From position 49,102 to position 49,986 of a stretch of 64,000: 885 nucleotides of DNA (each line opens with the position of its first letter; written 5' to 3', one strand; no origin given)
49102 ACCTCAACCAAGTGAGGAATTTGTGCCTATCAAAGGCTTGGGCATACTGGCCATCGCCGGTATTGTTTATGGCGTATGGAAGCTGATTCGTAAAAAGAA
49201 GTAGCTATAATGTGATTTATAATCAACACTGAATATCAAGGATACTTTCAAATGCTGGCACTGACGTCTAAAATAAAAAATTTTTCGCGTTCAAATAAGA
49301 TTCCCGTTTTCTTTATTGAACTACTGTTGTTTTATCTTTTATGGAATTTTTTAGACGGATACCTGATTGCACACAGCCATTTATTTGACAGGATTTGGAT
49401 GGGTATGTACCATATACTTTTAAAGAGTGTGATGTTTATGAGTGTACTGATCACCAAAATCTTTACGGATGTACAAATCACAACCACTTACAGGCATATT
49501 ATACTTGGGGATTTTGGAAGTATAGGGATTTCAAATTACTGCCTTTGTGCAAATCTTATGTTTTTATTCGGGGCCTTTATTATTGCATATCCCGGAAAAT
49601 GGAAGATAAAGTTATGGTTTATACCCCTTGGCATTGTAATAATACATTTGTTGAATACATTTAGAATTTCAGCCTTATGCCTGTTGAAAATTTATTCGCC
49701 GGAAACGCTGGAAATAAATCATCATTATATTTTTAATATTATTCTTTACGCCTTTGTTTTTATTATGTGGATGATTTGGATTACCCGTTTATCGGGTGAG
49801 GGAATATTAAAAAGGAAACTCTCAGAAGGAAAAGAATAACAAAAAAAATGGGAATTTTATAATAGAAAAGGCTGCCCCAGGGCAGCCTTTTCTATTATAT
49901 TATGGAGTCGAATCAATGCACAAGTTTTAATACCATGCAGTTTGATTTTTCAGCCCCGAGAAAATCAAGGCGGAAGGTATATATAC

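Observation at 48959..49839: XrtF-like exosortase preceded by a 77-aa mini-protein with a PEP-CTERM-style tail, directly behind a giant T9SS adhesin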

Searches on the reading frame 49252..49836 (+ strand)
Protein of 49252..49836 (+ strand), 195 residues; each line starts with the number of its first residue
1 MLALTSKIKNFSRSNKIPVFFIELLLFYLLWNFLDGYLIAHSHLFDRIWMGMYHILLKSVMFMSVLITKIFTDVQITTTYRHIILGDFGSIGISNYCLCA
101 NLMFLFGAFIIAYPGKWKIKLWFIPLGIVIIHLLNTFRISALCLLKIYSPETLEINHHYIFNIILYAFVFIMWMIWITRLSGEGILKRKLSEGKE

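Call 3: search_protein_families(library=ncbifam, proteins=[window:49252-49836:+], max_evalue=1)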
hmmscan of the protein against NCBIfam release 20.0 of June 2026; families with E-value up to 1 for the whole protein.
window:49252-49836:+ (195 aa): 10 families
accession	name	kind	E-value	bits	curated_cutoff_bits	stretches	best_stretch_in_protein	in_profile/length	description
NF046081.1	exosort_XrtX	exception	4.1e-36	124.4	170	1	15-181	2-163/168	exosortase X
NF046083.1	exosort_XrtY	exception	2.3e-17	63.4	160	1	32-177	23-168/168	exosortase Y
TIGR04128.1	exoso_Fjoh_1448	exception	6.4e-17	62.3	90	1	92-181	84-173/174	exosortase family protein XrtF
TIGR04178.1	exo_archaeo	signature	5.3e-13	49.1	23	1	93-178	3-95/97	exosortase/archaeosortase family protein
TIGR04177.1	exosort_XrtH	exception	1.1e-11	45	86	1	91-180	66-155/158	exosortase H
TIGR04300.1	exosort_XrtM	exception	4.2e-08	33.8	125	1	55-178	19-145/150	exosortase family protein XrtM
TIGR04124.1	archaeo_artE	exception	6e-06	26.4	95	1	49-177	23-148/153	archaeosortase family protein ArtE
TIGR04175.1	archaeo_artD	exception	2.2e-05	24.5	125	1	52-186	16-148/150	archaeosortase D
TIGR04144.1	archaeo_VPXXXP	exception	0.00071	19.5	150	1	88-179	61-152/156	archaeosortase B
NF033505.2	paceosortase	exception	0.16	12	80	1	52-178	22-146/167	pacearchaeosortase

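Call 4: search_protein_families(library=pfam, proteins=[window:49252-49836:+], max_evalue=1)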
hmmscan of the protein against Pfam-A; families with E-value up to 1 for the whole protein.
window:49252-49836:+ (195 aa): 1 family
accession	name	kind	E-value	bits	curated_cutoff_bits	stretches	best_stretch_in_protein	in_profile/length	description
PF09721.15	Exosortase_EpsH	-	0.68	9.7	25.7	1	102-176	175-251/254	Transmembrane exosortase (Exosortase_EpsH)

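Call 8: find_homologous_proteins(query=window:49252-49836:+, max_evalue=0.001)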
Query window:49252-49836:+ (195 aa): 36 proteins with E <= 0.001 among 160 candidates.
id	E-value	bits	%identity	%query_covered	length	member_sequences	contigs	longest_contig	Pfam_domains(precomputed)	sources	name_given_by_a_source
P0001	5.8e-123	426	100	100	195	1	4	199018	-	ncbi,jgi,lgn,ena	-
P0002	6.3e-60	221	51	99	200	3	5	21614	-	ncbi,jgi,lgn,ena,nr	ncbi:MAG TPA: hypothetical protein PKN48_12335 [Bacteroidales bacterium]|nr:hypothetical protein [Ba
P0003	4.7e-58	214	55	99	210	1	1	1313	-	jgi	jgi:exosortase/archaeosortase family protein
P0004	2.4e-25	108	53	48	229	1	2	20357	PF09721.16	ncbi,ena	-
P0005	2.9e-25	107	36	92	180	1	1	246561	PF09721.16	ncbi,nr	ncbi:MAG: archaeosortase/exosortase family protein [Bacteroidota bacterium]|nr:archaeosortase/exosor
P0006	2.5e-24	104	37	82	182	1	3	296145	PF09721.16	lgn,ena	-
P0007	2.9e-24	104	48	51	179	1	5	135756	-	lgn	-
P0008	3.8e-24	104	37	69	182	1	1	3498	PF09721.16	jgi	jgi:exosortase family protein XrtF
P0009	7.9e-24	103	33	91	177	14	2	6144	PF09721.16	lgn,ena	-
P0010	9.8e-24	102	46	55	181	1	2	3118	PF09721.16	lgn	-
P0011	1.8e-23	102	45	54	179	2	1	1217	PF09721.16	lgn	-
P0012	3.9e-23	100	49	55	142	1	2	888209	PF09721.16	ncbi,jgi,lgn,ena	-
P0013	1.1e-22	99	36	93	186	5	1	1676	PF09721.16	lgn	-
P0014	2.8e-22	98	34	91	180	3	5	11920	PF09721.16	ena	-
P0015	2.8e-22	98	46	58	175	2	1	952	-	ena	-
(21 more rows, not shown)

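Call 9: find_encoding_contigs(protein=window:49252-49836:+, flank=10000, max_places=6)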
Protein window:49252-49836:+ (195 aa): 7 contigs read that carry it; 6 places shown.
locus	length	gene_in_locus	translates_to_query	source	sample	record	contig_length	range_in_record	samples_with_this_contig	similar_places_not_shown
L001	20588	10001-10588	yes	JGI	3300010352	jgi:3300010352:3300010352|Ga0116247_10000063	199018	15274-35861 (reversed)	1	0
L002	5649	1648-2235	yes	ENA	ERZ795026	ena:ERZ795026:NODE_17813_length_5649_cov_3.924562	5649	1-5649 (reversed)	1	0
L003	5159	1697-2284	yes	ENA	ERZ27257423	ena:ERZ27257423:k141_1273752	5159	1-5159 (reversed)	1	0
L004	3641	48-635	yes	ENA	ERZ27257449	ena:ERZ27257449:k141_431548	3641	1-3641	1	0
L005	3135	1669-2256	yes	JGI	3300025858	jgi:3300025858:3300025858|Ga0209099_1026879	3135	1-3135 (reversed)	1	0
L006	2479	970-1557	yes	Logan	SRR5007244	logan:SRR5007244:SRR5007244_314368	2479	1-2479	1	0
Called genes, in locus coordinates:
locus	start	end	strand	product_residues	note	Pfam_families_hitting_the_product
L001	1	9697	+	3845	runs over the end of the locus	-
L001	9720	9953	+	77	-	-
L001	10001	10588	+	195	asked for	-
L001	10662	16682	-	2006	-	PF19406:PKD_5 (faint), PF19408:PKD_6, PF17210:SdrD_B (faint), PF18962:Por_Secre_tail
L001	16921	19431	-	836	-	PF16656:Pur_ac_phosph_N (weak), PF18962:Por_Secre_tail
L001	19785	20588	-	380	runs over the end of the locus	PF18962:Por_Secre_tail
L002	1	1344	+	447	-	?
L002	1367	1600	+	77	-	-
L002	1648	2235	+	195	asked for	-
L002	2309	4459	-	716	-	PF19408:PKD_6, PF18962:Por_Secre_tail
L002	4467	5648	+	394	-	?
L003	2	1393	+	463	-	?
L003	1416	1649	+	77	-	-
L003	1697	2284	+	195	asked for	-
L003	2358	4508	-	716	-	PF19408:PKD_6, PF18962:Por_Secre_tail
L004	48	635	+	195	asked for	-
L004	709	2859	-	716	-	PF19408:PKD_6, PF18962:Por_Secre_tail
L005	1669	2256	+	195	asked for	-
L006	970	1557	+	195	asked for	-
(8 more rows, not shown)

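Call 11: find_encoding_contigs(protein=P0002, flank=8000, max_places=4)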
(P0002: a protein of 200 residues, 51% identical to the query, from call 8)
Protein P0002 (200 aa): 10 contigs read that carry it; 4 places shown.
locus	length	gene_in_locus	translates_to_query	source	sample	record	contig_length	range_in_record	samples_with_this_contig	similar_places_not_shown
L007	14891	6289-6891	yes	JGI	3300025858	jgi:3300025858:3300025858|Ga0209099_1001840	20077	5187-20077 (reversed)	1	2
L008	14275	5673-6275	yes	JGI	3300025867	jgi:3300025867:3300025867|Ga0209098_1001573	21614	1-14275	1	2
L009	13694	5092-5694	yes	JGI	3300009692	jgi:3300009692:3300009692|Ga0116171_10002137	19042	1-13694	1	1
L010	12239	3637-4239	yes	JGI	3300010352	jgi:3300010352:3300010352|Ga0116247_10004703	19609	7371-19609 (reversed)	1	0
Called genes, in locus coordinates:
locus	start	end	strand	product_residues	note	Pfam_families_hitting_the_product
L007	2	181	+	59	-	?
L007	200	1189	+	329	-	PF13527:Acetyltransf_9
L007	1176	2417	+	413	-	PF14535:AMP-binding_C_2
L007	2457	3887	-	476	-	-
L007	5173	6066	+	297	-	PF00535:Glycos_transf_2, PF10111:Glyco_tranf_2_2 (weak)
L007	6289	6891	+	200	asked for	-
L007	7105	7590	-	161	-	PF04138:GtrA_DPMS_TM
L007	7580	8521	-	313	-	PF00535:Glycos_transf_2, PF13641:Glyco_tranf_2_3 (weak), PF12804:NTP_transf_3 (weak)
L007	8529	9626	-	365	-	PF04055:Radical_SAM, PF13186:SPASM (weak)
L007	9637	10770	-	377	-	PF08421:Methyltransf_13 (faint), PF13847:Methyltransf_31 (faint), PF13489:Methyltransf_23, PF07021:MetW (weak), PF08241:Methyltransf_11 (weak), PF08242:Methyltransf_12 (faint), PF13649:Methyltransf_25 (weak), PF08484:Methyltransf_14, +1 more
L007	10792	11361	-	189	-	PF00293:NUDIX (weak)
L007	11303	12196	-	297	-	PF01370:Epimerase, PF04321:RmlD_sub_bind, PF16363:GDP_Man_Dehyd (weak)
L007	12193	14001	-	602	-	PF02776:TPP_enzyme_N, PF00205:TPP_enzyme_M, PF02775:TPP_enzyme_C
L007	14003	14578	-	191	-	-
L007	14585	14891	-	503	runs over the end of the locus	PF03102:NeuB, PF07883:Cupin_2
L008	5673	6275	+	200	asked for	-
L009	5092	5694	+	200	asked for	-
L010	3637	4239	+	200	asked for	-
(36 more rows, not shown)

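Call 13: search_protein_families(library=ncbifam, alignment_id=A1, max_evalue=0.001)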
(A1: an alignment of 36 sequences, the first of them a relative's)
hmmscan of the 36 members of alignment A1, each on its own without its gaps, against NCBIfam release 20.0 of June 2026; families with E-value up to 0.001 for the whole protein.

A. member 1, P0001 (195 aa): 9 families
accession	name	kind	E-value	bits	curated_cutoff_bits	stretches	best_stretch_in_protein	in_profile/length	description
NF046081.1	exosort_XrtX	exception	4.1e-36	124.4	170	1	15-181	2-163/168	exosortase X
NF046083.1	exosort_XrtY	exception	2.3e-17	63.4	160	1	32-177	23-168/168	exosortase Y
TIGR04128.1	exoso_Fjoh_1448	exception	6.4e-17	62.3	90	1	92-181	84-173/174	exosortase family protein XrtF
TIGR04178.1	exo_archaeo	signature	5.3e-13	49.1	23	1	93-178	3-95/97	exosortase/archaeosortase family protein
TIGR04177.1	exosort_XrtH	exception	1.1e-11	45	86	1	91-180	66-155/158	exosortase H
TIGR04300.1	exosort_XrtM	exception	4.2e-08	33.8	125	1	55-178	19-145/150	exosortase family protein XrtM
TIGR04124.1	archaeo_artE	exception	6e-06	26.4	95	1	49-177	23-148/153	archaeosortase family protein ArtE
TIGR04175.1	archaeo_artD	exception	2.2e-05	24.5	125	1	52-186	16-148/150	archaeosortase D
TIGR04144.1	archaeo_VPXXXP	exception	0.00071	19.5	150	0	88-179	61-152/156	archaeosortase B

B. families by the number of members that match (of 36 scanned): 22 families
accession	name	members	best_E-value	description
NF046081.1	exosort_XrtX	36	1.8e-61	exosortase X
TIGR04128.1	exoso_Fjoh_1448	36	9e-28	exosortase family protein XrtF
NF046083.1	exosort_XrtY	36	6.5e-21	exosortase Y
TIGR04178.1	exo_archaeo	36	4.5e-17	exosortase/archaeosortase family protein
TIGR04177.1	exosort_XrtH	36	5.2e-16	exosortase H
TIGR04300.1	exosort_XrtM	35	5.2e-12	exosortase family protein XrtM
TIGR04144.1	archaeo_VPXXXP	35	9e-11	archaeosortase B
TIGR04124.1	archaeo_artE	25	4.3e-09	archaeosortase family protein ArtE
TIGR03762.1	archaeo_artC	22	1.2e-09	archaeosortase C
TIGR04175.1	archaeo_artD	19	1.6e-07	archaeosortase D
TIGR04125.1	exosort_PGF_TRM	16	3.8e-08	archaeosortase A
TIGR03110.1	exosort_Gpos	16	2.3e-07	exosortase family protein XrtG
TIGR04162.1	exo_VPEID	14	8.5e-07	exosortase E/protease, VPEID-CTERM system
NF033505.2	paceosortase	6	2.2e-08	pacearchaeosortase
NF033464.1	cyanoexo_CrtC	3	3.2e-06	cyanoexosortase C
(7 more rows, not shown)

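Call 14: find_related_loci(query=A1, collection=genome_contigs, flank=6000)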
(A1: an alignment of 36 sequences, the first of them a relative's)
Query A1 (195 aa) in genome_contigs; peptide patterns used: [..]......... (x = any residue, [..] = any of these).
490 stretches matched a pattern; 464 encode a relative of the query (tblastn E <= 1e-3); the best 80 are kept; 80 distinct loci.
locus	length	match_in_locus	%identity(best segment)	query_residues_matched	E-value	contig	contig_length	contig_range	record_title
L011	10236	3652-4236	51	3-195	9e-64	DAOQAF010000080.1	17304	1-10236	MAG TPA_asm: Bacteroidales bacterium isolate AMR_MDS_1269 NODE_3472_length_17304_cov_14.422807, whole genome shotgun seq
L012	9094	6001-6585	51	3-195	1e-62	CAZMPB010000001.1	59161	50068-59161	MAG TPA_asm: uncultured Bacteroidales bacterium isolate SRP192927_co7_46 genome assembly, contig: NODE_682_length_59161_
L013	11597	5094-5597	40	13-181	3e-30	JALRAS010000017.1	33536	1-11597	MAG: Bacteroidia bacterium isolate HJW.53 NODE_17_length_33536_cov_4.319286, whole genome shotgun sequence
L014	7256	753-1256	40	13-181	3e-30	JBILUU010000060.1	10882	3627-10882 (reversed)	MAG: Bacteroidia bacterium isolate ME2018-08-14_3300043803_group8_bin104 Rohwer_bin441_scaffold_10740_c1, whole genome s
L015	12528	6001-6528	37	13-191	2e-28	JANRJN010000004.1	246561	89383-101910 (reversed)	MAG: Bacteroidota bacterium isolate bins.163 k141_4248049, whole genome shotgun sequence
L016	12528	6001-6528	36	10-190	2e-28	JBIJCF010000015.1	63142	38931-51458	MAG: Bacteroidia bacterium isolate ME2006-08-18D11_3300042945_group2_bin212 Rohwer_bin431_scaffold_45_c3, whole genome s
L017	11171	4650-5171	33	4-181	8e-28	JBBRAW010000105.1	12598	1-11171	MAG: Bacteroidia bacterium isolate Co_metawrap_2315 Cmw_2315_k141_7108530_length_12598_cov_8.0000, whole genome shotgun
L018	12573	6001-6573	37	6-195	1e-27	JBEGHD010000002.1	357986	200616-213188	Flavobacteriales bacterium DA487 scaffold_2_length=357987, whole genome shotgun sequence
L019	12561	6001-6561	36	5-194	1e-27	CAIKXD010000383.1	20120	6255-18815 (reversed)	MAG: uncultured Bacteroidetes bacterium isolate Loclat_bin-03925 genome assembly, contig: bin-03925:383/390, whole genom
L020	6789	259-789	36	8-187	2e-27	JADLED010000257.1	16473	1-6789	MAG: Bacteroidia bacterium isolate SJ304 c_000001451802, whole genome shotgun sequence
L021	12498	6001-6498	36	13-181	3e-27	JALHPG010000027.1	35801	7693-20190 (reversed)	MAG: Bacteroidia bacterium isolate bin.223_sub c_000000005458, whole genome shotgun sequence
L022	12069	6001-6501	40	13-182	2e-27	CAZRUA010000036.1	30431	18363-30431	MAG TPA_asm: uncultured Flavobacteriaceae bacterium isolate SRP150892_co2_485 genome assembly, contig: NODE_1927_length_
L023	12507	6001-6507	33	14-184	3e-27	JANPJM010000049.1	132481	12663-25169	MAG: Hymenobacteraceae bacterium isolate VAR_61_metabat_406 VAR_61_k141_2813412, whole genome shotgun sequence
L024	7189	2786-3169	40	62-189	4e-27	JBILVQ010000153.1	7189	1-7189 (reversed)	MAG: Bacteroidia bacterium isolate ME2018-08-20_3300044629_group8_bin128 Rohwer_bin446_scaffold_13366_c1, whole genome s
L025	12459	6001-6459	40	22-181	7e-27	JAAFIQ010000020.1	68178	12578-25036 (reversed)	MAG: Bacteroidetes bacterium isolate bin65.metabat.ball.129 WN_Bacteroidetes_3_scaffold_20, whole genome shotgun sequenc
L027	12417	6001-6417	38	31-184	8e-27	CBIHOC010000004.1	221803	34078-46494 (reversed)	MAG TPA_asm: uncultured Chryseobacterium sp. isolate SRR18156182_binner12_Refined_23 genome assembly, contig: ERZ2733683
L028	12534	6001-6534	31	14-195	9e-27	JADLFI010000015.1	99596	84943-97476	MAG: Bacteroidia bacterium isolate SJ364 c_000000483860, whole genome shotgun sequence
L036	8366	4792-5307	35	12-189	2e-26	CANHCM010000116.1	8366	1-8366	MAG: Bacteroidetes bacterium isolate RE-18aug17-170 genome assembly, contig: RE-18aug17-C14632, whole genome shotgun seq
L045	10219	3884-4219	43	78-189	3e-26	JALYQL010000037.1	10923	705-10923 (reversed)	MAG: Bacteroidota bacterium isolate MDV bin62 SD1454-56_k127_1573835, whole genome shotgun sequence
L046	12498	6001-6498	33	14-181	6e-26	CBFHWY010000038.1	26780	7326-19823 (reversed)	MAG: Salibacteraceae bacterium isolate Co_bin_273_permissive genome assembly, contig: Co_bin_273_permissive_c38, whole g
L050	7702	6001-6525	38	2-181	8e-26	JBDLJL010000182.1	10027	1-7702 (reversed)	MAG: Bacteroidota bacterium isolate MAG096 MAG096_182, whole genome shotgun sequence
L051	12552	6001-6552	35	2-187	8e-26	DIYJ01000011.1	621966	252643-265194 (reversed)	MAG TPA_asm: Flavobacteriales bacterium UBA6057 UBA6057_contig_157, whole genome shotgun sequence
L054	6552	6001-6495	36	12-181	1e-25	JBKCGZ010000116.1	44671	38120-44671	MAG: Bacteroidota bacterium isolate samp_470_metabat2_81 samp_470_755029, whole genome shotgun sequence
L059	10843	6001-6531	30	5-183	1e-25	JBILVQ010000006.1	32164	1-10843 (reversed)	MAG: Bacteroidia bacterium isolate ME2018-08-20_3300044629_group8_bin128 Rohwer_bin446_scaffold_667_c1, whole genome sho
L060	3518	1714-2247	31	1-183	1e-25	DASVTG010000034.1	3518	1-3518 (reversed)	MAG TPA_asm: Hymenobacter sp. isolate SMAG_U3285 k141_693903, whole genome shotgun sequence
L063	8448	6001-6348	44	72-183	1e-25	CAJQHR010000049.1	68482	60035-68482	MAG: uncultured Crocinitomix sp. isolate 0.2_20180405_Bin_118_1 genome assembly, contig: c_000000000222, whole genome sh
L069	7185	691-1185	34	12-177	2e-25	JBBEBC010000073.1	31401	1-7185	MAG: Bacteroidia bacterium isolate LejiaF_38_19 Lejia_F_2119_length_31401_cov_11, whole genome shotgun sequence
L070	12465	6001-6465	35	28-187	3e-25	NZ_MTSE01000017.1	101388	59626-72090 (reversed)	Hymenobacter crusticola strain MIMBbqt21 scaffold17, whole genome shotgun sequence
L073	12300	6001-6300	42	91-193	1e-24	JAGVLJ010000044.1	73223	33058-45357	MAG: Bacteroidia bacterium isolate SW_8 c_000000039423, whole genome shotgun sequence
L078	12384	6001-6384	41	66-195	1e-24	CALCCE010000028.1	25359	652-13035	MAG TPA_asm: uncultured Flavobacteriales bacterium isolate SRR3401485_bin.10_CONCOCT_v1.1_MAG genome assembly, contig: E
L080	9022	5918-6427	33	5-177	2e-24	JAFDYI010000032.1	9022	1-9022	MAG: Bacteroidetes bacterium isolate SZAS-5 BACT-TMP-4__32__length-9022, whole genome shotgun sequence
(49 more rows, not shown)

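Call 20: search_protein_families(library=ncbifam, proteins=[P0002, P0003, L059:5977-6537:+, L028:5959-6534:+, L069:688-1233:+, L050:6001-6537:+, L017:4650-5207:+, L023:5947-6600:+, L027:5896-6435:+, L051:6001-6558:+], max_evalue=1e-10)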
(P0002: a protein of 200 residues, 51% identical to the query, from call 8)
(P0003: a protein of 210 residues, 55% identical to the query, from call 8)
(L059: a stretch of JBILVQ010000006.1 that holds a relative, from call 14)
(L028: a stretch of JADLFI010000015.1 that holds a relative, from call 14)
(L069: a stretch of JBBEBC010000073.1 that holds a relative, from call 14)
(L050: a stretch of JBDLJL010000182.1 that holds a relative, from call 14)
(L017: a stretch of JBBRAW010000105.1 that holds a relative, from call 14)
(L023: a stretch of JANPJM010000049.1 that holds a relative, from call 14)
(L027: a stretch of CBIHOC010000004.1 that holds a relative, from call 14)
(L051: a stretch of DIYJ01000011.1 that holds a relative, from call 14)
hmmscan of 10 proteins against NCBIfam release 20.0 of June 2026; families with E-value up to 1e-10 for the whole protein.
P0002 (200 aa): 5 families
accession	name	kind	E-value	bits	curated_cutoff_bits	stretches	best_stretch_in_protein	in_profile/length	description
NF046081.1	exosort_XrtX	exception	2.6e-38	131.6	170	1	20-186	4-163/168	exosortase X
TIGR04128.1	exoso_Fjoh_1448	exception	1.4e-22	80.7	90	1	20-186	8-173/174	exosortase family protein XrtF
NF046083.1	exosort_XrtY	exception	2.4e-19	69.8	160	1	20-182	4-168/168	exosortase Y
TIGR04178.1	exo_archaeo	signature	2.1e-13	50.3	23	1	97-182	2-94/97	exosortase/archaeosortase family protein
TIGR04177.1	exosort_XrtH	exception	5.7e-13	49.2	86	1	101-185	71-155/158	exosortase H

P0003 (210 aa): 5 families
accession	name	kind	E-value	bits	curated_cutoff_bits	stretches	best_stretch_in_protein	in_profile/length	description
NF046081.1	exosort_XrtX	exception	8.9e-32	110.3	170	1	17-187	2-164/168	exosortase X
TIGR04128.1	exoso_Fjoh_1448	exception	5.2e-16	59.3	90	1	97-186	84-173/174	exosortase family protein XrtF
NF046083.1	exosort_XrtY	exception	5.3e-15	55.7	160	1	18-182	3-168/168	exosortase Y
TIGR04178.1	exo_archaeo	signature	9e-12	45.1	23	1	98-183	3-95/97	exosortase/archaeosortase family protein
TIGR04177.1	exosort_XrtH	exception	1.2e-11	44.9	86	1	92-184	61-154/158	exosortase H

L059:5977-6537:+ (187 aa): 5 families
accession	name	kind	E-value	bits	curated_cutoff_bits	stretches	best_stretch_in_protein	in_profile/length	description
NF046081.1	exosort_XrtX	exception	3.9e-37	127.8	170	1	18-186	2-166/168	exosortase X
NF046083.1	exosort_XrtY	exception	5.6e-16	58.9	160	1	22-179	6-168/168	exosortase Y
TIGR04177.1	exosort_XrtH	exception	8.7e-15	55.1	86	1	83-184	55-157/158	exosortase H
TIGR04178.1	exo_archaeo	signature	1.5e-14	54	23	1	93-181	1-94/97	exosortase/archaeosortase family protein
TIGR04128.1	exoso_Fjoh_1448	exception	2.3e-11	44.2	90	1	19-182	7-172/174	exosortase family protein XrtF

L028:5959-6534:+ (192 aa): 5 families
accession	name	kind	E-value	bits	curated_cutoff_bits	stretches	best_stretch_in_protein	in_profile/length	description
NF046081.1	exosort_XrtX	exception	1.8e-41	141.8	170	1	16-184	2-167/168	exosortase X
NF046083.1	exosort_XrtY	exception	2.8e-20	72.8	160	1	21-176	11-168/168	exosortase Y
TIGR04178.1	exo_archaeo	signature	6.2e-14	52.1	23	1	91-177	2-96/97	exosortase/archaeosortase family protein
TIGR04177.1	exosort_XrtH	exception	1.5e-11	44.5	86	1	60-181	35-157/158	exosortase H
TIGR04128.1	exoso_Fjoh_1448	exception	2.9e-11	43.9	90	1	17-179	7-172/174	exosortase family protein XrtF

L069:688-1233:+ (182 aa): 4 families
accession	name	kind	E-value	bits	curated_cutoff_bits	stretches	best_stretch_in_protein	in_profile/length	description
NF046081.1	exosort_XrtX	exception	8.4e-29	100.6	170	1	6-172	3-165/168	exosortase X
NF046083.1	exosort_XrtY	exception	9.5e-20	71.1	160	1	26-166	22-168/168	exosortase Y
TIGR04128.1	exoso_Fjoh_1448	exception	1.9e-11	44.5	90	1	4-168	5-171/174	exosortase family protein XrtF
TIGR04178.1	exo_archaeo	signature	3.1e-11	43.4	23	1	82-166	3-94/97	exosortase/archaeosortase family protein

L050:6001-6537:+ (179 aa): 4 families
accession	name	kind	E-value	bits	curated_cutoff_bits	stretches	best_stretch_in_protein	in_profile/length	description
NF046081.1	exosort_XrtX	exception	3.4e-38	131.2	170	1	11-177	2-165/168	exosortase X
NF046083.1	exosort_XrtY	exception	2e-22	79.9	160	1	38-171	37-168/168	exosortase Y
TIGR04128.1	exoso_Fjoh_1448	exception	1.3e-20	74.3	90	1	4-174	2-172/174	exosortase family protein XrtF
TIGR04178.1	exo_archaeo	signature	2.7e-12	46.8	23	1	88-171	4-94/97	exosortase/archaeosortase family protein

L017:4650-5207:+ (186 aa): 5 families
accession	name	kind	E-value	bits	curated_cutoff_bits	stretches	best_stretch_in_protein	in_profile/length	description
NF046081.1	exosort_XrtX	exception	1.2e-59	200.9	170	1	12-175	2-164/168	exosortase X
TIGR04128.1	exoso_Fjoh_1448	exception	2.1e-26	93.2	90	1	14-175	8-174/174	exosortase family protein XrtF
NF046083.1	exosort_XrtY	exception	9.4e-17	61.4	160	1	42-170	45-168/168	exosortase Y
TIGR04178.1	exo_archaeo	signature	1.8e-14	53.8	23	1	86-170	3-94/97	exosortase/archaeosortase family protein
TIGR04177.1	exosort_XrtH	exception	2.2e-11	44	86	1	72-173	52-155/158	exosortase H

L023:5947-6600:+ (218 aa): 5 families
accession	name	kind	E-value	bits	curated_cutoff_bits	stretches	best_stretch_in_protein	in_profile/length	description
NF046081.1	exosort_XrtX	exception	7e-63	211.5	170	1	21-186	3-165/168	exosortase X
NF046083.1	exosort_XrtY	exception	2.5e-21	76.3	160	1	55-180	47-168/168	exosortase Y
TIGR04128.1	exoso_Fjoh_1448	exception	2.1e-20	73.6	90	1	24-183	10-172/174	exosortase family protein XrtF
TIGR04178.1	exo_archaeo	signature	4.8e-16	58.8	23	1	94-180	1-94/97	exosortase/archaeosortase family protein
TIGR04177.1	exosort_XrtH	exception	4.9e-14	52.6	86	1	24-183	2-155/158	exosortase H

L027:5896-6435:+ (180 aa): 5 families
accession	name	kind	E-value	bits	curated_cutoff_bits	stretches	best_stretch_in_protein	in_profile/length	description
NF046081.1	exosort_XrtX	exception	4.4e-54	182.9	170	1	9-173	2-165/168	exosortase X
TIGR04128.1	exoso_Fjoh_1448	exception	2.7e-26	92.8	90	1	11-171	8-173/174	exosortase family protein XrtF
TIGR04177.1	exosort_XrtH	exception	9.8e-20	71.1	86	1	80-172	65-157/158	exosortase H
NF046083.1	exosort_XrtY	exception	1.3e-18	67.4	160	1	51-167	57-168/168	exosortase Y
TIGR04178.1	exo_archaeo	signature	7.6e-18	64.6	23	1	83-167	3-94/97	exosortase/archaeosortase family protein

L051:6001-6558:+ (186 aa): 5 families
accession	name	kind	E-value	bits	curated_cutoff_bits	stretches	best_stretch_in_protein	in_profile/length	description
NF046081.1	exosort_XrtX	exception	2.3e-59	200.1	170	1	13-180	2-165/168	exosortase X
TIGR04128.1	exoso_Fjoh_1448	exception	7.1e-23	81.7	90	1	14-178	7-173/174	exosortase family protein XrtF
NF046083.1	exosort_XrtY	exception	4e-19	69.1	160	1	51-173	53-167/168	exosortase Y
TIGR04178.1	exo_archaeo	signature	5.7e-16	58.6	23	1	88-173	3-93/97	exosortase/archaeosortase family protein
TIGR04177.1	exosort_XrtH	exception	2.2e-13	50.5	86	1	81-177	62-155/158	exosortase H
